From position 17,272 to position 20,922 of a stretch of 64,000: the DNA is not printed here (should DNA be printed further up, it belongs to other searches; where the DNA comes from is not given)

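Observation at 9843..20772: BREX-related helicase-methylase-ATPase block (SNF2-DUF3883 / DUF1156 MTase / DUF499 ATPase) with an extra HEPN-like gene inserted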

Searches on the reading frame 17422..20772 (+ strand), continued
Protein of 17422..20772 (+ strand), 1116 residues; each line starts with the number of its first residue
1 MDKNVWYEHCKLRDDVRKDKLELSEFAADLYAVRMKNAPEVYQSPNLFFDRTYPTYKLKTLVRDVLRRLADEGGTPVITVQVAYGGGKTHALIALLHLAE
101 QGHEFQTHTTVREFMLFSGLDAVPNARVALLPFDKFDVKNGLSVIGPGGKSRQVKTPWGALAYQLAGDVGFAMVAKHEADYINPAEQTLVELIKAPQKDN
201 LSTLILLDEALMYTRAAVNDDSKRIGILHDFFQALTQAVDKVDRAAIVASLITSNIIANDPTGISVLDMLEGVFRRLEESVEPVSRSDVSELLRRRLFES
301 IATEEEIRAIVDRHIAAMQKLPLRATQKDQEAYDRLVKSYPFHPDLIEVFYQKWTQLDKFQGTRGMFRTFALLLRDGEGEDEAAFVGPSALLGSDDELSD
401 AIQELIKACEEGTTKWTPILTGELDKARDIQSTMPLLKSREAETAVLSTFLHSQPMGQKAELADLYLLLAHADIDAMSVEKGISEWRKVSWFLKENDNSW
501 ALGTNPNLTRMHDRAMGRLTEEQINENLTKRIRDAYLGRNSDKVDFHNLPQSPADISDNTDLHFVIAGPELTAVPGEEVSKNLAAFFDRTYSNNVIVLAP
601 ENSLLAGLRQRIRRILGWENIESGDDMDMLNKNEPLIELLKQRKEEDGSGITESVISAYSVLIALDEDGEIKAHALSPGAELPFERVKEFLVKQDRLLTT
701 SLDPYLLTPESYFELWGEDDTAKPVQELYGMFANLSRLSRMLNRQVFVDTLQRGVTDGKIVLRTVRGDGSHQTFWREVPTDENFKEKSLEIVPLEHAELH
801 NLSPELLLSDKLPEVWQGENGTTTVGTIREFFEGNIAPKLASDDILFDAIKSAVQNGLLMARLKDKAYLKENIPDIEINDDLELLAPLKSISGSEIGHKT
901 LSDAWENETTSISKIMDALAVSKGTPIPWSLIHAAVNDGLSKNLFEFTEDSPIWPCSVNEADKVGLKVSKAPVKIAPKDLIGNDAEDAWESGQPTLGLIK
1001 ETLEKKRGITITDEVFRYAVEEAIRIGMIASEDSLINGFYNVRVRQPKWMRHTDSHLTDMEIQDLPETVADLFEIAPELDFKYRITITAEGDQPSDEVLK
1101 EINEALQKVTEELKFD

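Call 87: search_protein_families(library=padloc, proteins=[L082:6146-6988:+, L081:4793-6052:+, L081:6052-6927:+, L083:2561-3820:+, L083:3898-4692:+, L083:4737-5099:+, L083:6203-6958:+], max_evalue=0.00001)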
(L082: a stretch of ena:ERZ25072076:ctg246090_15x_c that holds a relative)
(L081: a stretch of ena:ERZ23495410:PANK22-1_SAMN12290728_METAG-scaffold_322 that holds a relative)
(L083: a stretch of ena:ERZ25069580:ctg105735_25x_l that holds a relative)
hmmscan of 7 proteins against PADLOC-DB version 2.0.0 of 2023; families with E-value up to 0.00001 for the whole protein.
L082:6146-6988:+ (281 aa): 0 families

L081:4793-6052:+ (420 aa): 103 families (the best 25 are shown)
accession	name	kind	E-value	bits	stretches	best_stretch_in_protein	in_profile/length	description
PDLC00295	PtuA1|PtuA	-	2.2e-128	427.2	1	1-414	1-448/451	AAA ATPase domain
PDLC00304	PtuA1|PtuA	-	6.5e-75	251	1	1-418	10-442/444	AAA ATPase domain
PDLC00292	PtuA1|PtuA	-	4.8e-62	208.3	1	2-396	308-674/726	AAA ATPase domain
PDLC00269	PtuA1|PtuA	-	3.2e-57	192.8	1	1-393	1-435/446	AAA ATPase domain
PDLC00301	PtuA1|PtuA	-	8.1e-48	161.5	1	1-360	1-381/429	AAA ATPase domain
PDLC00288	PtuA1|PtuA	-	1.5e-45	154.1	1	3-398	314-688/733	AAA ATPase domain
PDLC00271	PtuA1|PtuA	-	6.2e-43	145.9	1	1-388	1-398/421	AAA ATPase domain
PDLC00278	PtuA1|PtuA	-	9e-42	141.8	1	1-384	1-408/436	AAA ATPase domain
PDLC00267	PtuA1|PtuA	-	1.4e-37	127.9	1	1-317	1-341/438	AAA ATPase domain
PDLC02913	ATPase_I-A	-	9.4e-36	122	2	177-385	284-484/508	-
PDLC00310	PtuA1|PtuA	-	5.2e-35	119.4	2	186-381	211-410/443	AAA ATPase domain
PDLC00299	PtuA1|PtuA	-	1e-34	118.4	2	183-384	298-502/535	AAA ATPase domain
PDLC00277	PtuA1|PtuA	-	2.8e-33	113.8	1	1-319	1-342/423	AAA ATPase domain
PDLC00305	PtuA1|PtuA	-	6e-32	109.4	1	1-324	1-308/392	AAA ATPase domain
PDLC00311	PtuA1|PtuA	-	2.3e-31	107.3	2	186-323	221-369/455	AAA ATPase domain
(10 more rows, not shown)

L081:6052-6927:+ (292 aa): 41 families (the best 25 are shown)
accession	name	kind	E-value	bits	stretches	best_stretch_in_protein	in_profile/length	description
PDLC00339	PtuB1|PtuB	-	1.6e-33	114.7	2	20-126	20-140/261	Unknown function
PDLC00329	PtuB1|PtuB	-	1.9e-31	107.6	1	23-239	20-253/331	Unknown function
PDLC00328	PtuB1|PtuB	-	5.4e-30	102.9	1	33-250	30-237/295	Unknown function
PDLC00337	PtuB1|PtuB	-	8.6e-30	102.2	1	1-139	1-129/216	Unknown function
PDLC00292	PtuA1|PtuA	-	1.2e-27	94.6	2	1-125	1-131/726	AAA ATPase domain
PDLC00316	PtuB1|PtuB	-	7.1e-26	89.5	1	53-244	54-220/301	Unknown function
PDLC00319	PtuB1|PtuB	-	2.8e-23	80.9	1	37-243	42-231/310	Unknown function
PDLC00330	PtuB1|PtuB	-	2.1e-19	68.4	1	36-112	26-110/271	Unknown function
PDLC00343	PtuB1|PtuB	-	3e-18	64.5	1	45-125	45-143/283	Unknown function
PDLC00336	PtuB1|PtuB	-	8.8e-18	62.8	1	45-110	45-110/250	Unknown function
PDLC00318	PtuB1|PtuB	-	7.7e-16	56.5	1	90-130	116-156/299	Unknown function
PDLC00288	PtuA1|PtuA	-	1.3e-15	55.1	1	55-125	56-137/733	AAA ATPase domain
PDLC00340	PtuB1|PtuB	-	6.7e-15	53.4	1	58-248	61-212/268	Unknown function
PDLC00333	PtuB1|PtuB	-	2.2e-13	48.4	1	32-125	29-133/272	Unknown function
PDLC00315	PtuB1|PtuB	-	2.3e-13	48.5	1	34-148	2-110/227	Unknown function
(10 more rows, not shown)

L083:2561-3820:+ (420 aa): 92 families (the best 25 are shown)
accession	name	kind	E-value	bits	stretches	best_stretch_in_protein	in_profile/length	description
PDLC00295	PtuA1|PtuA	-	2.6e-129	430.2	1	1-416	1-450/451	AAA ATPase domain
PDLC00304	PtuA1|PtuA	-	1.5e-73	246.5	1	1-418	10-442/444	AAA ATPase domain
PDLC00292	PtuA1|PtuA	-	1.3e-57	193.7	1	2-390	308-668/726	AAA ATPase domain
PDLC00269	PtuA1|PtuA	-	1e-55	187.8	1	1-388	1-430/446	AAA ATPase domain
PDLC00301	PtuA1|PtuA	-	2e-45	153.6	1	1-371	1-389/429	AAA ATPase domain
PDLC00288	PtuA1|PtuA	-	7.5e-42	141.8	1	3-413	314-705/733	AAA ATPase domain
PDLC00271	PtuA1|PtuA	-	3.5e-40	136.8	1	1-388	1-398/421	AAA ATPase domain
PDLC00278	PtuA1|PtuA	-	8e-40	135.4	1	1-385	1-409/436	AAA ATPase domain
PDLC00267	PtuA1|PtuA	-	1.5e-35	121.2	1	1-327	1-349/438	AAA ATPase domain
PDLC02913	ATPase_I-A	-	1e-33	115.3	2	183-363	285-467/508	-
PDLC00277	PtuA1|PtuA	-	1e-32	111.9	1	1-400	1-415/423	AAA ATPase domain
PDLC00299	PtuA1|PtuA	-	2.3e-31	107.4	2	183-360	298-481/535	AAA ATPase domain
PDLC00310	PtuA1|PtuA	-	3.6e-30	103.4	2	190-319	215-348/443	AAA ATPase domain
PDLC00311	PtuA1|PtuA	-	7.7e-28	95.7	1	189-322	224-368/455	AAA ATPase domain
PDLC00305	PtuA1|PtuA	-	4.9e-27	93.3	1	1-322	1-305/392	AAA ATPase domain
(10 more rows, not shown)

L083:3898-4692:+ (265 aa): 41 families (the best 25 are shown)
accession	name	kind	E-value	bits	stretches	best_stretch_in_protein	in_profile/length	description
PDLC00339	PtuB1|PtuB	-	4.2e-34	116.5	2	12-97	37-137/261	Unknown function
PDLC00328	PtuB1|PtuB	-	4.5e-30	103.2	1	30-255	56-276/295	Unknown function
PDLC00329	PtuB1|PtuB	-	3.2e-28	97.1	1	18-214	47-254/331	Unknown function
PDLC00292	PtuA1|PtuA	-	1e-25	88.3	1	20-257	41-240/726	AAA ATPase domain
PDLC00337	PtuB1|PtuB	-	6.5e-25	86.3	1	28-106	47-122/216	Unknown function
PDLC00316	PtuB1|PtuB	-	1.4e-23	81.9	1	27-216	54-218/301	Unknown function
PDLC00319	PtuB1|PtuB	-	1.3e-22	78.7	1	16-215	47-229/310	Unknown function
PDLC00330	PtuB1|PtuB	-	6e-21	73.5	1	11-86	27-120/271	Unknown function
PDLC00343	PtuB1|PtuB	-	8.9e-18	62.9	1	21-97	47-141/283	Unknown function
PDLC00336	PtuB1|PtuB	-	2.4e-16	58.1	1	29-100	55-124/250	Unknown function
PDLC00288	PtuA1|PtuA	-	2.4e-16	57.5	1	8-97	38-135/733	AAA ATPase domain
PDLC00318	PtuB1|PtuB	-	4e-15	54.1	1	64-98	116-150/299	Unknown function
PDLC00315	PtuB1|PtuB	-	6.9e-14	50.2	1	8-128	2-116/227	Unknown function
PDLC00332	PtuB1|PtuB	-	1e-13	49.6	1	15-120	25-132/212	Unknown function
PDLC00317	PtuB1|PtuB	-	2.3e-12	45.3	1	38-95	60-113/244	Unknown function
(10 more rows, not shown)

L083:4737-5099:+ (121 aa): 7 families
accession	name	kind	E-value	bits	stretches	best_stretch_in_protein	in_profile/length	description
PDLC04950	PDC-S19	-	2.6e-59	199.2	1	1-118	1-118/353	-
PDLC04948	PDC-S19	-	1.2e-28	98.5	1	8-116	12-124/325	-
PDLC04953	PDC-S19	-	1.7e-15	55.3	1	5-114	4-114/333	-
PDLC04952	PDC-S19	-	5.8e-14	50.4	1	8-114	5-104/328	-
PDLC04954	PDC-S19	-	1.1e-12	46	1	5-64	3-62/330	-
PDLC04949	PDC-S19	-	1.9e-12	45.2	1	8-117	7-108/334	-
PDLC04955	PDC-S19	-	7.1e-12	43.2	1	3-115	3-113/338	-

L083:6203-6958:+ (252 aa): 2 families
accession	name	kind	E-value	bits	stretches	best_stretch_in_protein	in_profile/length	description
PDLC04950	PDC-S19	-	1.5e-76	256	1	8-237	113-342/353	-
PDLC04948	PDC-S19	-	1.6e-21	75.1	1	8-190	121-292/325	-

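Call 89: search_protein_families(library=pfam, proteins=[L082:6146-6988:+], max_evalue=0.01)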
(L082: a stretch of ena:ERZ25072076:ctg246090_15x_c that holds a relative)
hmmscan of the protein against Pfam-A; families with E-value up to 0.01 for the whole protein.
L082:6146-6988:+ (281 aa): 0 families
